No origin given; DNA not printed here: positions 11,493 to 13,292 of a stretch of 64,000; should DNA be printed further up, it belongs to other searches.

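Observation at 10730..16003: Compact lipid-linked glycosylation module: GtrB/ArnC-like GT2 coupled to a GT-C membrane transferase, divergent TMTC-like TPR protein, convergent UPP-synthase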

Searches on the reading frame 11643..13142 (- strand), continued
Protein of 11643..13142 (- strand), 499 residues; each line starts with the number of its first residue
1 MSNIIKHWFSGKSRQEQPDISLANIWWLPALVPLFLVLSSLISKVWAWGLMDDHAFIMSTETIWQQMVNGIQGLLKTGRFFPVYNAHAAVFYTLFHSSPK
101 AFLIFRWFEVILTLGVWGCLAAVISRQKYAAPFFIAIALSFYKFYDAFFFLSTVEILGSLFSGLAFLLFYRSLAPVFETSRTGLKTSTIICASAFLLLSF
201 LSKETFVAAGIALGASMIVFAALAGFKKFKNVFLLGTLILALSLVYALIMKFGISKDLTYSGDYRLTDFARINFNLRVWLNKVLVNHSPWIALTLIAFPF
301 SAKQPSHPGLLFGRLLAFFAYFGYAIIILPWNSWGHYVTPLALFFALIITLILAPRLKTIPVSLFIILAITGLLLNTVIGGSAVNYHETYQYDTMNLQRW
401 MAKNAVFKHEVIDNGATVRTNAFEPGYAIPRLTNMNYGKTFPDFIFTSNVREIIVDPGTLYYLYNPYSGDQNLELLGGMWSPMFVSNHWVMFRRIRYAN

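Call 56: search_protein_families(library=ncbifam, proteins=[L013:7419-8201:+, L019:7443-8213:+, L011:7404-8210:+, L010:6674-7441:+, L008:2331-3287:+, L017:4968-5861:+, L014:9883-10617:+], max_evalue=0.00001)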
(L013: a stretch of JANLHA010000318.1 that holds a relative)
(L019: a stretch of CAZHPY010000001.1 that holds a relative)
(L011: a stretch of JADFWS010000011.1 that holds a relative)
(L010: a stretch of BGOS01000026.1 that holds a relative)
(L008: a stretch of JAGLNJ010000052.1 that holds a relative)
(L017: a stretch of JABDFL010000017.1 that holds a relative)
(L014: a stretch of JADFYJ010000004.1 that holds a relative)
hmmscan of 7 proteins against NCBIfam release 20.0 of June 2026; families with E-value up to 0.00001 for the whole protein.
L013:7419-8201:+ (260 aa): 6 families
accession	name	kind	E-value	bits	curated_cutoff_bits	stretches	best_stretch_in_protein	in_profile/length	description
NF007986.1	PRK10714.1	equivalog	2.3e-12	46.5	529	1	4-239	10-226/316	undecaprenyl-phosphate 4-deoxy-4-formamido-L-arabinose transferase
NF047588.1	GlcsyltransPgfSStrep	equivalog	7.9e-11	41.7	500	1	4-164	5-162/308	glycosyltransferase PgfS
NF058614.1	PPMAGASynPpgS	equivalog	1.1e-08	34.8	370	1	2-225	2-212/226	polyprenyl-phospho-N-acetylgalactosaminyl synthase PpgS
TIGR03937.1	PgaC_IcaA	equivalog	3.5e-08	32.8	422.3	1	2-90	47-132/407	poly-beta-1,6-N-acetyl-D-glucosamine synthase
TIGR04182.1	glyco_TIGR04182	equivalog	8.6e-06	25.3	325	0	5-228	5-206/293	S-layer glycoprotein N-glycosyltransferase AglJ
NF007482.0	PRK10073.1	equivalog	9.9e-06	24.8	423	0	4-53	10-58/334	glycosyltransferase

L019:7443-8213:+ (256 aa): 6 families
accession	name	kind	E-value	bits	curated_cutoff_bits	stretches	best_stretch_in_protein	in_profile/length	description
NF007986.1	PRK10714.1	equivalog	1.8e-11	43.6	529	1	2-240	8-227/316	undecaprenyl-phosphate 4-deoxy-4-formamido-L-arabinose transferase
TIGR04182.1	glyco_TIGR04182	equivalog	1.3e-09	37.9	325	1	3-228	3-206/293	S-layer glycoprotein N-glycosyltransferase AglJ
NF058614.1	PPMAGASynPpgS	equivalog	8.3e-08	31.9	370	1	2-125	2-117/226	polyprenyl-phospho-N-acetylgalactosaminyl synthase PpgS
NF047588.1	GlcsyltransPgfSStrep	equivalog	2.8e-07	30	500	1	4-165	5-163/308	glycosyltransferase PgfS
TIGR03937.1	PgaC_IcaA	equivalog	3.5e-06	26.2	422.3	1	2-96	47-137/407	poly-beta-1,6-N-acetyl-D-glucosamine synthase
NF041875.1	EPS_EpsD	equivalog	3.9e-06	26.5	370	1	5-104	4-99/325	exopolysaccharide biosynthesis glycosyltransferase EpsD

L011:7404-8210:+ (268 aa): 5 families
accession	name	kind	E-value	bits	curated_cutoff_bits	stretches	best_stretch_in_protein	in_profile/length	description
NF007986.1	PRK10714.1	equivalog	1.2e-11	44.3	529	1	13-249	10-227/316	undecaprenyl-phosphate 4-deoxy-4-formamido-L-arabinose transferase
NF047588.1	GlcsyltransPgfSStrep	equivalog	1.6e-10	40.7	500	1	13-158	5-148/308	glycosyltransferase PgfS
NF058614.1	PPMAGASynPpgS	equivalog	9.3e-10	38.3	370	1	11-155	2-139/226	polyprenyl-phospho-N-acetylgalactosaminyl synthase PpgS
TIGR04182.1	glyco_TIGR04182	equivalog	5.1e-09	35.9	325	1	14-239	5-208/293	S-layer glycoprotein N-glycosyltransferase AglJ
TIGR03937.1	PgaC_IcaA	equivalog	4.8e-08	32.4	422.3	1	9-110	45-142/407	poly-beta-1,6-N-acetyl-D-glucosamine synthase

L010:6674-7441:+ (255 aa): 6 families
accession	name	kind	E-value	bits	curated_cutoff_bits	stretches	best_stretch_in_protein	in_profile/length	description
NF058614.1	PPMAGASynPpgS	equivalog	9.2e-15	54.7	370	1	3-137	3-130/226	polyprenyl-phospho-N-acetylgalactosaminyl synthase PpgS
NF047588.1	GlcsyltransPgfSStrep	equivalog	7.4e-10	38.5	500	1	4-147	5-146/308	glycosyltransferase PgfS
NF007986.1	PRK10714.1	equivalog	1e-09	37.9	529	1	5-239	11-226/316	undecaprenyl-phosphate 4-deoxy-4-formamido-L-arabinose transferase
TIGR03937.1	PgaC_IcaA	equivalog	2.2e-08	33.5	422.3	1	2-109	47-150/407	poly-beta-1,6-N-acetyl-D-glucosamine synthase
NF041391.1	DPhHxTase_Halo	equivalog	5.9e-08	32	375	1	8-226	3-195/213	dolichyl-phosphate hexose transferase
TIGR04182.1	glyco_TIGR04182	equivalog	1.7e-06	27.6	325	1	4-227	4-205/293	S-layer glycoprotein N-glycosyltransferase AglJ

L008:2331-3287:+ (318 aa): 12 families
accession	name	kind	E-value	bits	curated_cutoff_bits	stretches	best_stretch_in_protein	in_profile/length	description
NF047588.1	GlcsyltransPgfSStrep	equivalog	3.5e-71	239.9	500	1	17-316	3-305/308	glycosyltransferase PgfS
NF007986.1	PRK10714.1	equivalog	1.8e-46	158.6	529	1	16-317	7-312/316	undecaprenyl-phosphate 4-deoxy-4-formamido-L-arabinose transferase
NF047683.1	TeichurnBiosyTuaG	equivalog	4.5e-15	56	400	1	16-114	7-103/252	teichuronic acid biosynthesis protein TuaG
TIGR03937.1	PgaC_IcaA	equivalog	1.1e-14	54.2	422.3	1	14-113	44-141/407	poly-beta-1,6-N-acetyl-D-glucosamine synthase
NF007482.0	PRK10073.1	equivalog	2.3e-13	49.8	423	1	16-113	7-101/334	glycosyltransferase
TIGR03111.1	glyc2_xrt_Gpos1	hypoth_equivalog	6e-11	41.8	363.95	1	6-129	41-163/439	TIGR03111 family XrtG-associated glycosyltransferase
TIGR04283.1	glyco_like_mftF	equivalog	1.7e-10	40.9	182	1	17-122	1-97/221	TIGR04283 family arsenosugar biosynthesis glycosyltransferase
NF041875.1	EPS_EpsD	equivalog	5.5e-10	39.2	370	1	17-117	1-99/325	exopolysaccharide biosynthesis glycosyltransferase EpsD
TIGR03965.1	mycofact_glyco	equivalog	4.1e-08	32.5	280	1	11-149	70-211/467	mycofactocin biosynthesis glycosyltransferase MftF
TIGR04182.1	glyco_TIGR04182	equivalog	1e-07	31.7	325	1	16-306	1-290/293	S-layer glycoprotein N-glycosyltransferase AglJ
NF038302.1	EPS_HpsE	equivalog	2e-06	27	300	1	16-107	2-96/307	hormogonium polysaccharide biosynthesis glycosyltransferase HpsE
NF041391.1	DPhHxTase_Halo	equivalog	5.4e-06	25.6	375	1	23-177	3-150/213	dolichyl-phosphate hexose transferase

L017:4968-5861:+ (297 aa): 13 families
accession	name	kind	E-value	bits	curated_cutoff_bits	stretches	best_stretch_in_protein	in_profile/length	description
TIGR04182.1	glyco_TIGR04182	equivalog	6.5e-17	61.9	325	1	61-271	2-202/293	S-layer glycoprotein N-glycosyltransferase AglJ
NF047588.1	GlcsyltransPgfSStrep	equivalog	3.8e-16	59.2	500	1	60-230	2-169/308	glycosyltransferase PgfS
TIGR03937.1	PgaC_IcaA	equivalog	1e-10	41.2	422.3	1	59-167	45-152/407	poly-beta-1,6-N-acetyl-D-glucosamine synthase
NF045692.1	OglycostaseCruG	equivalog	6.1e-10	38.6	600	1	60-176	42-163/386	2'-O-glycosyltransferase CruG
NF058614.1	PPMAGASynPpgS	equivalog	1.8e-09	37.3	370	1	63-235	4-172/226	polyprenyl-phospho-N-acetylgalactosaminyl synthase PpgS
NF047683.1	TeichurnBiosyTuaG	equivalog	5.7e-09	36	400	1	60-168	7-114/252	teichuronic acid biosynthesis protein TuaG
NF041875.1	EPS_EpsD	equivalog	9.6e-09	35.1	370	1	61-176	1-115/325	exopolysaccharide biosynthesis glycosyltransferase EpsD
TIGR04283.1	glyco_like_mftF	equivalog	1.2e-08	34.9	182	1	61-165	1-97/221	TIGR04283 family arsenosugar biosynthesis glycosyltransferase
NF007482.0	PRK10073.1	equivalog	1.3e-08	34.2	423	1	59-172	6-117/334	glycosyltransferase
NF007986.1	PRK10714.1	equivalog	1.5e-08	34.1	529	1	60-279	7-219/316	undecaprenyl-phosphate 4-deoxy-4-formamido-L-arabinose transferase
NF041391.1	DPhHxTase_Halo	equivalog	2.4e-07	30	375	1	67-271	3-193/213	dolichyl-phosphate hexose transferase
NF038302.1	EPS_HpsE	equivalog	1.1e-06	27.9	300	1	59-151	1-97/307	hormogonium polysaccharide biosynthesis glycosyltransferase HpsE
TIGR03965.1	mycofact_glyco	equivalog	1.6e-06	27.3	280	1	60-175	75-189/467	mycofactocin biosynthesis glycosyltransferase MftF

L014:9883-10617:+ (244 aa): 19 families
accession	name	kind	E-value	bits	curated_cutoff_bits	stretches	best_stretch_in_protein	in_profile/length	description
TIGR04182.1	glyco_TIGR04182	equivalog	2.2e-28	99.5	325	1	8-232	2-214/293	S-layer glycoprotein N-glycosyltransferase AglJ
NF007986.1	PRK10714.1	equivalog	1.5e-19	70.2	529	1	3-218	3-209/316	undecaprenyl-phosphate 4-deoxy-4-formamido-L-arabinose transferase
NF047588.1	GlcsyltransPgfSStrep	equivalog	9.5e-19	67.7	500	1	6-176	1-165/308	glycosyltransferase PgfS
NF007482.0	PRK10073.1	equivalog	3.9e-16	59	423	1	4-120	4-115/334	glycosyltransferase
NF041391.1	DPhHxTase_Halo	equivalog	1.9e-15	56.4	375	1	13-213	2-187/213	dolichyl-phosphate hexose transferase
TIGR03937.1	PgaC_IcaA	equivalog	1.3e-14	54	422.3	1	6-104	45-139/407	poly-beta-1,6-N-acetyl-D-glucosamine synthase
NF058614.1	PPMAGASynPpgS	equivalog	1.1e-13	51.2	370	1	10-226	4-213/226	polyprenyl-phospho-N-acetylgalactosaminyl synthase PpgS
NF041875.1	EPS_EpsD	equivalog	1.2e-12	47.9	370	1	8-106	1-95/325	exopolysaccharide biosynthesis glycosyltransferase EpsD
NF010496.0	PRK13915.1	equivalog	1.7e-12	47.1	262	1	6-117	31-144/307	glucosyl-3-phosphoglycerate synthase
NF053739.1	GlytfEpsEBac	equivalog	7.9e-12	44.7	450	1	7-100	2-92/265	glycosyltransferase EpsE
NF038302.1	EPS_HpsE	equivalog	3e-11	42.8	300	1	6-98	1-94/307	hormogonium polysaccharide biosynthesis glycosyltransferase HpsE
TIGR04283.1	glyco_like_mftF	equivalog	7e-11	42.1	182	1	8-139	1-122/221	TIGR04283 family arsenosugar biosynthesis glycosyltransferase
NF047683.1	TeichurnBiosyTuaG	equivalog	1.4e-10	41.2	400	1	1-113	1-109/252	teichuronic acid biosynthesis protein TuaG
NF050050.1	ProtGlycPglI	equivalog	1.1e-08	34.8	500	1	7-122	3-115/306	GalNAc(5)-diNAcBac-PP-undecaprenol beta-1,3-glucosyltransferase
TIGR03469.1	HpnB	hypoth_equivalog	9.5e-08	31.4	379.25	1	7-116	45-161/386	hopene-associated glycosyltransferase HpnB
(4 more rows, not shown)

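Call 78: search_protein_families(library=pfam, alignment_id=A3, max_evalue=1)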
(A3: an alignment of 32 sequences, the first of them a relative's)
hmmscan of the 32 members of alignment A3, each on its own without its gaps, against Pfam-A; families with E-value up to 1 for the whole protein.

A. member 1, P0001 (499 aa): 1 family
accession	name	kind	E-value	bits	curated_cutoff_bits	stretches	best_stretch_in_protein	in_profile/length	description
PF05279.16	Asp-B-Hydro_N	-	0.13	12.6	23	1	104-123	12-31/66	Aspartyl beta-hydroxylase N-terminal region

B. families by the number of members that match (of 32 scanned): 18 families
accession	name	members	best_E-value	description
PF19723.4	DUF6216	1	0.0044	Family of unknown function (DUF6216)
PF24661.1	DUF7649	1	0.0074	Domain of unknown function (DUF7649)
PF02116.20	STE2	1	0.0077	Fungal pheromone mating factor STE2 GPCR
PF09721.15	Exosortase_EpsH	1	0.011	Transmembrane exosortase (Exosortase_EpsH)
PF08229.16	SHR3_chaperone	1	0.015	ER membrane protein SH3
PF04246.17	RseC_MucC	1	0.015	Positive regulator of sigma(E), RseC/MucC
PF04831.18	POPDC1-3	1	0.053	POPDC1-3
PF15431.11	TMEM190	1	0.059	Transmembrane protein 190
PF11862.13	DUF3382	1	0.07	Domain of unknown function (DUF3382)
PF08311.18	Mad3_BUB1_I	1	0.076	Mad3/BUB1 homology region 1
PF13564.11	DoxX_2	1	0.11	DoxX-like family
PF05279.16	Asp-B-Hydro_N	1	0.13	Aspartyl beta-hydroxylase N-terminal region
PF03689.21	Nepo_coat_N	1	0.16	Nepovirus coat protein, N-terminal domain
PF00318.25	Ribosomal_S2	1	0.2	Ribosomal protein S2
PF03537.19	Glyco_hydro_114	1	0.26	Glycoside-hydrolase family GH114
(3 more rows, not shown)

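Call 88: search_solved_structures(query=L013:7419-8201:+, max_evalue=0.001)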
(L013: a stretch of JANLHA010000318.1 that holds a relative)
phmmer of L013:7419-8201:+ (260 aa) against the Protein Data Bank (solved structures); distinct sequences matched with E-value up to 0.001: 8.
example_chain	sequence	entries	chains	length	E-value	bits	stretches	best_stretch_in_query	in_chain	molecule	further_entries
5mlz_A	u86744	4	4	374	1.4e-16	64.4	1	4-239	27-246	Dolichol monophosphate mannose synthase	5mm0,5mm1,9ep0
9hwj_A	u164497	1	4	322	1.7e-08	37.9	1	4-239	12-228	Undecaprenyl-phosphate 4-deoxy-4-formamido-L-arabinose transferase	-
9bhc_C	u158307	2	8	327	1.6e-06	31.5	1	4-239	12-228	Undecaprenyl-phosphate 4-deoxy-4-formamido-L-arabinose transferase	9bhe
8vxh_A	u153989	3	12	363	2.2e-06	31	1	4-239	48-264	Undecaprenyl-phosphate 4-deoxy-4-formamido-L-arabinose transferase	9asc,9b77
5ekp_C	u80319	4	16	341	4.1e-06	30.1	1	4-146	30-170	Uncharacterized glycosyltransferase sll0501 | Glycosyltransferase sll0501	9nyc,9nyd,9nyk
5eke_A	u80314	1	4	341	4.2e-06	30.1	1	4-146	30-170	Uncharacterized glycosyltransferase sll0501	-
9nye_A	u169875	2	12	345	4.3e-06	30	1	4-146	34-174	Glycosyltransferase sll0501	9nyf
5hea_A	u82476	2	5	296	1.5e-05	28.3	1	2-157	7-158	Putative glycosyltransferase (GalT1)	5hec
